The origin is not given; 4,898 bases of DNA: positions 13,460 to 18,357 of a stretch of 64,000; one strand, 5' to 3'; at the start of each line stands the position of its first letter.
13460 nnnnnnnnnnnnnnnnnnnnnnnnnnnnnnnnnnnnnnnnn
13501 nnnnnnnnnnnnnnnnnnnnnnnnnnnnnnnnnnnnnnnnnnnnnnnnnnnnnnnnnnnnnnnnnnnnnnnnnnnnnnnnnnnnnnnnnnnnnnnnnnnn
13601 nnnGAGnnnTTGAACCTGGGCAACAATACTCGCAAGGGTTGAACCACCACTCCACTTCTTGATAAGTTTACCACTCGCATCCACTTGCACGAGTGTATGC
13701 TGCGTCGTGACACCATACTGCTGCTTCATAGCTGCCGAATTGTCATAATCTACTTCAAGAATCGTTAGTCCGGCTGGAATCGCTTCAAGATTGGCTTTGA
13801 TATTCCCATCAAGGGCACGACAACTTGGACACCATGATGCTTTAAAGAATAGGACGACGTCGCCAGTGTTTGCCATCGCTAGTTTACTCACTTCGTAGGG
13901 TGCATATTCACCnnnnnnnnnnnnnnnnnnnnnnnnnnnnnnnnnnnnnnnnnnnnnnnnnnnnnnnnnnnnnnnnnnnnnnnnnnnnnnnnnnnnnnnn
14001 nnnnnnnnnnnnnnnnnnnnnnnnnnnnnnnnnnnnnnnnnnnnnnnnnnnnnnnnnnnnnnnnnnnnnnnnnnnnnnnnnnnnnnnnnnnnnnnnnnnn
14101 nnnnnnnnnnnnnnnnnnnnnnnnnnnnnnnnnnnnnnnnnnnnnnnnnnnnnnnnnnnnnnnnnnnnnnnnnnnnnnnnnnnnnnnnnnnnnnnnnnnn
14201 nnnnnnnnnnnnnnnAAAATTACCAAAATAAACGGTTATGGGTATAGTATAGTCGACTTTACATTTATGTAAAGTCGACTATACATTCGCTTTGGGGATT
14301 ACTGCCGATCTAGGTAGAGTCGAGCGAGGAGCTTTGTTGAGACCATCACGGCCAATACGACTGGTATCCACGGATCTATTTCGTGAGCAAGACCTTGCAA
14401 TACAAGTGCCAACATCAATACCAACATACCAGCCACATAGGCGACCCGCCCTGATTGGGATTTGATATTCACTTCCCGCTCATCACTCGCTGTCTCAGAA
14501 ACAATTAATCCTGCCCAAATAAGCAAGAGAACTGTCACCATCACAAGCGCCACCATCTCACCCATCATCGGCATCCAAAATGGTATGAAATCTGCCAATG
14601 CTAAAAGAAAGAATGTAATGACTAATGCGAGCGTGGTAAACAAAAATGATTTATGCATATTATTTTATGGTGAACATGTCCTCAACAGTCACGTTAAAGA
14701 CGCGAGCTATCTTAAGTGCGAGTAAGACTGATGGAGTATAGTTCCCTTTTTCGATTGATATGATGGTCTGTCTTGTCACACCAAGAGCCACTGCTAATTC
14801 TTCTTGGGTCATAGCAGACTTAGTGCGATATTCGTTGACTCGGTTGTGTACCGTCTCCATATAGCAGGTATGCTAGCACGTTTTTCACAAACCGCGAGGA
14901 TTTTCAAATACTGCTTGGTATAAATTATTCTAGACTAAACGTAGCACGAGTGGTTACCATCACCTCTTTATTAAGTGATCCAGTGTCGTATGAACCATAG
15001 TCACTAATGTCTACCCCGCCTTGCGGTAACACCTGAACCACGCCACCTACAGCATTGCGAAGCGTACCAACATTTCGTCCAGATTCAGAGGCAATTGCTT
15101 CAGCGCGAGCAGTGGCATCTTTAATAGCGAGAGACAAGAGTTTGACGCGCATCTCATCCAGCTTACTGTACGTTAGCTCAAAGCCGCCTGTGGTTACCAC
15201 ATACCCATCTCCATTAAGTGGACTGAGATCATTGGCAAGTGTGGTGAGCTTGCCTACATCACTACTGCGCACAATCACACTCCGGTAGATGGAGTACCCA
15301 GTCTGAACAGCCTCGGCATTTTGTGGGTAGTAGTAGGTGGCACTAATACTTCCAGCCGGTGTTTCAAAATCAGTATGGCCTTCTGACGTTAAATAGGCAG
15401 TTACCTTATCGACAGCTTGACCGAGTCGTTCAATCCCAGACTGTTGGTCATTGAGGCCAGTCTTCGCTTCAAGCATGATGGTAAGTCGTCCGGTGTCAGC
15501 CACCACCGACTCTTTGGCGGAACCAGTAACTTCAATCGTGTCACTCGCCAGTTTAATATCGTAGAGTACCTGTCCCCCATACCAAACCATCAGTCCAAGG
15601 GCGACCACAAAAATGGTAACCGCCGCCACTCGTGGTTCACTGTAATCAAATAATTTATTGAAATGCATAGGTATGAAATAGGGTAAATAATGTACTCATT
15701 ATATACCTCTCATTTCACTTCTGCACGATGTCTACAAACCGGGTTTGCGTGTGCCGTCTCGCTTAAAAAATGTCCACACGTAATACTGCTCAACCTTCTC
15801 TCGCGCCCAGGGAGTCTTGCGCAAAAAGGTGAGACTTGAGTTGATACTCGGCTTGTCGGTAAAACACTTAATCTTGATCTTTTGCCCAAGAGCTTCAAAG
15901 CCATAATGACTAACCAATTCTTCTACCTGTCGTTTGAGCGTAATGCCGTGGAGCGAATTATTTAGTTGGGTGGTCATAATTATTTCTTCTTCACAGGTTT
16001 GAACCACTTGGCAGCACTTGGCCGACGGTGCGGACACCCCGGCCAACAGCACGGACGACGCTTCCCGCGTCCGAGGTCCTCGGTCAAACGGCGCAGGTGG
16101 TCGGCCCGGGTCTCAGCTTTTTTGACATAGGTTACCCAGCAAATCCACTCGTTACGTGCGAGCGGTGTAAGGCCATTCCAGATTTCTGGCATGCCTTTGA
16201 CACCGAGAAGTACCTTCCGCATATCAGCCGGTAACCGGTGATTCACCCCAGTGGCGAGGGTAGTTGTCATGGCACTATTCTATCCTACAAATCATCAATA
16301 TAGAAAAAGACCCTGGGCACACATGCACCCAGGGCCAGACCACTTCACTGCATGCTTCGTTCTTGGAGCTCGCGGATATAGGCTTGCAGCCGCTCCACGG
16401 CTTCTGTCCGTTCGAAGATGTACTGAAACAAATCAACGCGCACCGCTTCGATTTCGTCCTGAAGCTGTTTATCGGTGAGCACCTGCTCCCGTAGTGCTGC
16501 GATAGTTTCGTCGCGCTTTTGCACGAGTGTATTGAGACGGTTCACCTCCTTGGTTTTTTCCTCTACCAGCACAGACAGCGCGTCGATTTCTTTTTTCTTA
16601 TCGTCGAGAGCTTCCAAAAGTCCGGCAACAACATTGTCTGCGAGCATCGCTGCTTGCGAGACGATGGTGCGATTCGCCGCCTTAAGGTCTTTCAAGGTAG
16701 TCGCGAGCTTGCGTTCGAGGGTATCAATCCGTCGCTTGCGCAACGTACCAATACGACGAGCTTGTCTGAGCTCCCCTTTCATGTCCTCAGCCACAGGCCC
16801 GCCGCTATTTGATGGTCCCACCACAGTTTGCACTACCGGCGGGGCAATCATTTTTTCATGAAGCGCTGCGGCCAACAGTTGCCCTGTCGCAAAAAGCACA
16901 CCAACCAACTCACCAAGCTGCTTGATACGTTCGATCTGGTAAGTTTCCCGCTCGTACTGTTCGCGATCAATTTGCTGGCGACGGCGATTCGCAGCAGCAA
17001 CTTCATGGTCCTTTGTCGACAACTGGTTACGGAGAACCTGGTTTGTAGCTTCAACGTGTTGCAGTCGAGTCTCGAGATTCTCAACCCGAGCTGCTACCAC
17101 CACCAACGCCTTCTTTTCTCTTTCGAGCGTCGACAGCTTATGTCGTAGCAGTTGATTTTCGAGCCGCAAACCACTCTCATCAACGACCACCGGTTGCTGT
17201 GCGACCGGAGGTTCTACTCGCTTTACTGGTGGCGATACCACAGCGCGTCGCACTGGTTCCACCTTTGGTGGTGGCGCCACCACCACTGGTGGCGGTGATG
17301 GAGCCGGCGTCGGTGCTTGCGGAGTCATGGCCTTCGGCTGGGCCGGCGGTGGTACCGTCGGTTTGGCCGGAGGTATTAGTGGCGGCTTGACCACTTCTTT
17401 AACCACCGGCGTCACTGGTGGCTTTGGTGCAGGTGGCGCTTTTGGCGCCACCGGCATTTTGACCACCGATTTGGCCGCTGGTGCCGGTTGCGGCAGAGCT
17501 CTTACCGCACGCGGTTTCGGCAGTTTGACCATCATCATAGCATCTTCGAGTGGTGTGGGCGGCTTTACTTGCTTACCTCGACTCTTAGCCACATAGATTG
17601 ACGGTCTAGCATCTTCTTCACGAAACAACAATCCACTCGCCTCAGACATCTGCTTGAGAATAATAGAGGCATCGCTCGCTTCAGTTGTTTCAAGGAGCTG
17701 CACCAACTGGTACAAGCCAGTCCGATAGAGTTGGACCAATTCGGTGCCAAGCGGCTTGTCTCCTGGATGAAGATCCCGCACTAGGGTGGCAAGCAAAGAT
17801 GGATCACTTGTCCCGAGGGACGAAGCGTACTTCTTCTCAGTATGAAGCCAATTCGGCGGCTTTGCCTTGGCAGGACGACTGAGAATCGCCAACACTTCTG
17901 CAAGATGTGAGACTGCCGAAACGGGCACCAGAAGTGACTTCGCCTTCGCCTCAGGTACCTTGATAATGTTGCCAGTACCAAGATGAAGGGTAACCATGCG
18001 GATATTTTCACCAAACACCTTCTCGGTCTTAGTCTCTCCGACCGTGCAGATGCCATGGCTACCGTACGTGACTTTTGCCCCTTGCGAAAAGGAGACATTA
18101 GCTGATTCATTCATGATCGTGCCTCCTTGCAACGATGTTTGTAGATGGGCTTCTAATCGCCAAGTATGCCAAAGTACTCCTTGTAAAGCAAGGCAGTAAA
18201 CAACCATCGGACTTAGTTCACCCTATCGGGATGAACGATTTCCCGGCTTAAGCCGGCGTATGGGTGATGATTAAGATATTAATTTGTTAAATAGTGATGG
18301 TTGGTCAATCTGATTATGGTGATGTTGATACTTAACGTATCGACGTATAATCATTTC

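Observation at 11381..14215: Extracytoplasmic methionine-sulfoxide repair operon: Met-rich membrane thioredoxin, a CcdA-MsrA-MsrB tri-domain fusion, and a CC-motif membrane protein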

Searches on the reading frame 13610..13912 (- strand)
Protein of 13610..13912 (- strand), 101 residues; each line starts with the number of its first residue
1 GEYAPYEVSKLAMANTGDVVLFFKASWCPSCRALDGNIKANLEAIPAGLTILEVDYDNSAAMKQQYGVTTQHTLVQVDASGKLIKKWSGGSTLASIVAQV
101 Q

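Call 39: find_homologous_proteins(query=window:13610-13912:-, max_evalue=0.00001)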
Query seq(101 aa) (101 aa): 672 proteins with E <= 0.00001 among 673 candidates; the best 120 are listed.
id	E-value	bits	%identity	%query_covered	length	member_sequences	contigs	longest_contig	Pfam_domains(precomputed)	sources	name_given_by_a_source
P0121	8.7e-50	184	84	100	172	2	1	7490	PF00085.27,PF13098.14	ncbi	ncbi:MAG: hypothetical protein RLZZ70_168, partial [Candidatus Parcubacteria bacterium]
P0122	4.8e-44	166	77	100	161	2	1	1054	PF00085.27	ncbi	-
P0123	1.0e-41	158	70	100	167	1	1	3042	PF00085.27,PF13098.14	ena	-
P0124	1.4e-41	158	73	100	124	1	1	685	PF00085.27,PF13098.14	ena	-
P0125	1.8e-41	158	71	100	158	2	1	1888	PF00085.27,PF13098.14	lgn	-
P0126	2.6e-41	157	72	100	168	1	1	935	PF00085.27,PF13098.14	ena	-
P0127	7.4e-41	156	72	100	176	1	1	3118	PF00085.27,PF13098.14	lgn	-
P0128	9.9e-41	155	72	100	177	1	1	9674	PF00085.27,PF13098.14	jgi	jgi:thiol-disulfide isomerase/thioredoxin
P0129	1.7e-40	154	70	100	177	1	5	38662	PF00085.27,PF13098.14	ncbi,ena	-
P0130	2.0e-40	154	69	100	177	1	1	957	PF00085.27,PF13098.14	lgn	-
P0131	2.4e-40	154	72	99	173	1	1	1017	PF00085.27,PF13098.14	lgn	-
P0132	4.1e-40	153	69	100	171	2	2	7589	PF00085.27,PF13098.14,PF00578.28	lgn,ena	-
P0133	4.4e-40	153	71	100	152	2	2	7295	PF00085.27,PF13098.14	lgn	-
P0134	5.0e-40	153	68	100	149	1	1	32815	PF00085.27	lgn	-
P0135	7.8e-40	152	69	100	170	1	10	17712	PF00085.27,PF13098.14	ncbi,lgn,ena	-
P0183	8.6e-37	143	66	100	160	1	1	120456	PF00085.27,PF13905.13,PF13098.14,PF00578.28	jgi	jgi:thiol-disulfide isomerase/thioredoxin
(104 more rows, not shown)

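Call 41: find_encoding_contigs(protein=P0183, flank=4000, max_places=2)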
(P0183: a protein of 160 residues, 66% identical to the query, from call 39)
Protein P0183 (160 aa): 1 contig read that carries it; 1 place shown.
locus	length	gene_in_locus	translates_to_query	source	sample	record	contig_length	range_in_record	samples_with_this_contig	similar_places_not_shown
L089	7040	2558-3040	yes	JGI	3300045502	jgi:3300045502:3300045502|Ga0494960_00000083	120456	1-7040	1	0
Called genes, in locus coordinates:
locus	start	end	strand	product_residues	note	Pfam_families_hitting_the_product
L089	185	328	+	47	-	-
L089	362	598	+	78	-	PF00462:Glutaredoxin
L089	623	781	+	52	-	-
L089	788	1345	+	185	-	PF00578:AhpC-TSA, PF08534:Redoxin, PF13098:Thioredoxin_2 (weak), PF00085:Thioredoxin, PF13905:Thioredoxin_8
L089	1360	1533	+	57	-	-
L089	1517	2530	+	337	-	PF11376:DUF3179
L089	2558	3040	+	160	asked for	PF13905:Thioredoxin_8 (faint), PF00578:AhpC-TSA (faint), PF00085:Thioredoxin, PF13098:Thioredoxin_2 (faint)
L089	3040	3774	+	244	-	PF02683:DsbD_TM (weak), PF13386:DsbD_2 (weak)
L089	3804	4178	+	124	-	-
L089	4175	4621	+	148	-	-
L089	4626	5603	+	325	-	PF00070:Pyr_redox (faint), PF00890:FAD_binding_2, PF01266:DAO (faint), PF03486:HI0933_like (faint), PF07992:Pyr_redox_2, PF13738:Pyr_redox_3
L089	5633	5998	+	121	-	-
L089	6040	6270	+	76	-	-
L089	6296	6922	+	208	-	PF03358:FMN_red, PF02525:Flavodoxin_2 (weak)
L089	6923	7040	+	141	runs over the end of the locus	-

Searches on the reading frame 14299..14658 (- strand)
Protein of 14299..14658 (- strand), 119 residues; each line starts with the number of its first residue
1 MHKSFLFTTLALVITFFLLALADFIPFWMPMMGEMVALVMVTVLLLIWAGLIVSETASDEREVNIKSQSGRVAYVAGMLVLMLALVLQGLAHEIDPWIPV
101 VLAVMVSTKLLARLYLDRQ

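Call 3: search_protein_families(library=pfam, proteins=[window:14299-14658:-], max_evalue=0.01)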
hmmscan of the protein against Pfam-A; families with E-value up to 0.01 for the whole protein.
window:14299-14658:- (119 aa): 0 families

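Call 90: search_protein_families(library=pfam, proteins=[window:14299-14658:-], max_evalue=1)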
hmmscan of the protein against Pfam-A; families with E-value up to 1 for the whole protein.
window:14299-14658:- (119 aa): 3 families
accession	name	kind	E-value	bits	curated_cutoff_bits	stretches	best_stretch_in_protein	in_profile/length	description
PF20040.4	DUF6442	-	0.099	13.3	25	1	57-115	14-72/102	Family of unknown function (DUF6442)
PF13571.11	DUF4133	-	0.29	12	25.2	1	71-115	18-62/91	Domain of unknown function (DUF4133)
PF20563.3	DUF6773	-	0.49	10.6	27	1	57-94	5-42/163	Family of unknown function (DUF6773)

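Call 91: search_protein_families(library=ncbifam, proteins=[window:14299-14658:-], max_evalue=0.1)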
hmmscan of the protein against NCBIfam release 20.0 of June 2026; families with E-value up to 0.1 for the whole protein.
window:14299-14658:- (119 aa): 0 families

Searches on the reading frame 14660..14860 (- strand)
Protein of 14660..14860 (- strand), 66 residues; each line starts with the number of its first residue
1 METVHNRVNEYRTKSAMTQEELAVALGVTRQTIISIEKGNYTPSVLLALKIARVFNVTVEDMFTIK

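Call 3: search_protein_families(library=pfam, proteins=[window:14660-14860:-], max_evalue=0.01)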
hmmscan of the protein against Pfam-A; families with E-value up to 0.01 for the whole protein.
window:14660-14860:- (66 aa): 7 families
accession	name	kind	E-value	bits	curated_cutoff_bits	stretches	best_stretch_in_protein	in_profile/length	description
PF01381.28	HTH_3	-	5.3e-15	55.6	23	1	10-60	3-53/55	Helix-turn-helix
PF12844.13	HTH_19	-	2.5e-08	34.1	30.2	1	6-61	2-56/64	Helix-turn-helix domain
PF13560.12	HTH_31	-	2.1e-07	31.5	27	1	10-61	8-60/64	Helix-turn-helix domain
PF13443.12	HTH_26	-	0.00014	22.5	22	1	13-65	7-60/63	Cro/C1-type HTH DNA-binding domain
PF04545.22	Sigma70_r4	-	0.00087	19.2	24.1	1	16-38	20-42/50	Sigma-70, region 4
PF13545.12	HTH_Crp_2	-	0.00092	19.6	27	1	12-34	18-40/70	Crp-like helix-turn-helix domain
PF08279.18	HTH_11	-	0.0018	18.6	25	1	12-34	11-33/55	HTH domain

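Call 91: search_protein_families(library=ncbifam, proteins=[window:14660-14860:-], max_evalue=0.1)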
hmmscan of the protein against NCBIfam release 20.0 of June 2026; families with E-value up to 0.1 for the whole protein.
window:14660-14860:- (66 aa): 22 families
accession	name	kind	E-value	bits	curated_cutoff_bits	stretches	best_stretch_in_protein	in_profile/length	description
TIGR03070.1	couple_hipB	subfamily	2.6e-09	36.9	71.65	1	7-58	6-57/58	type II toxin-antitoxin system Y4mF family antitoxin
NF041951.1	phage_RstR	subfamily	4.7e-09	36.5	80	1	4-61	3-60/108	RstR family transcriptional repressor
TIGR00270.2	TIGR00270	equivalog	4e-08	33.2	110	1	5-59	77-131/159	multiprotein bridging factor aMBF1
NF006015.0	PRK08154.1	subfamily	8.4e-07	28.4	204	1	3-63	30-90/314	anaerobic benzoate catabolism transcriptional regulator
NF047948.1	male_kill_WMK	equivalog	9.6e-07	28.5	300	1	4-63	163-222/300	WO male-killing family protein Wmk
NF003162.0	PRK04140.1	equivalog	5.8e-06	25.6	263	1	7-59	130-182/317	transcriptional regulator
NF052239.1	antitox_spr1629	equivalog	1.1e-05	24.8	335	1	7-60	6-59/377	spr1629 family repressor/antitoxin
NF007408.0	PRK09943.1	equivalog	1.5e-05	24.6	211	1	6-64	10-68/185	HTH-type transcriptional regulator PuuR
TIGR02607.1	antidote_HigA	equivalog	2.5e-05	24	47.7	1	16-59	20-63/81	HigA family addiction module antitoxin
TIGR03830.1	CxxCG_CxxCG_HTH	subfamily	0.001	18.9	61.8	1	6-47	68-109/127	type II TA system antitoxin MqsA family protein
TIGR03879.1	near_KaiC_dom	domain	0.0015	18.9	65.1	1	11-42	30-61/91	probable regulatory domain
NF007257.0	PRK09706.1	subfamily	0.002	17.9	101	1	2-53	4-55/135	transcriptional repressor DicA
NF041493.1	MobT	equivalog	0.0021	16.9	600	1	9-54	2-47/383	MobT family relaxase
NF041575.1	antitoxPezA_Strep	equivalog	0.0022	18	290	1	6-62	4-60/158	type II toxin-antitoxin system antitoxin PezA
NF007271.0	PRK09726.1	equivalog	0.0027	17.7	79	1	6-57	15-66/88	type II toxin-antitoxin system antitoxin HipB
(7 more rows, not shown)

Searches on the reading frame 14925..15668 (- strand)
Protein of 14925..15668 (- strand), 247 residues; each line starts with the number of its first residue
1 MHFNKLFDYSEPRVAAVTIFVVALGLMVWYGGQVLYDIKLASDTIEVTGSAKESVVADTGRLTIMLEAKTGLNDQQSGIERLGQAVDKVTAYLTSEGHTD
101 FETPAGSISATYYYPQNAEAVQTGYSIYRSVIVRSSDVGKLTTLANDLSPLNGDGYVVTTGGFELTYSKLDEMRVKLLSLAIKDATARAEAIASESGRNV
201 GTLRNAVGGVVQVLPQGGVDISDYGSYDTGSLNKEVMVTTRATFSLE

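Call 3: search_protein_families(library=pfam, proteins=[window:14925-15668:-], max_evalue=0.01)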
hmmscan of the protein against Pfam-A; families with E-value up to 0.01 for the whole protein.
window:14925-15668:- (247 aa): 1 family
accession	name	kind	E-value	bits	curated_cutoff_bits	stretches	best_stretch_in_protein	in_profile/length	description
PF04402.19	SIMPL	-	4.3e-20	73.3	25.2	1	45-204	1-156/205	Protein of unknown function (DUF541)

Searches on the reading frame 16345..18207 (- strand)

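Call 89: search_protein_families(library=pfam, proteins=[window:16345-18207:-], max_evalue=0.001)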
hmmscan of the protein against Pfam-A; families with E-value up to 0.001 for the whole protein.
window:16345-18207:- (620 aa): 1 family
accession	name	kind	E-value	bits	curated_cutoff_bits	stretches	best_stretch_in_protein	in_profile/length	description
PF02559.22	CarD_TRCF_RID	-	5.2e-05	23.7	23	1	40-91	1-52/57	CarD-like/TRCF RID domain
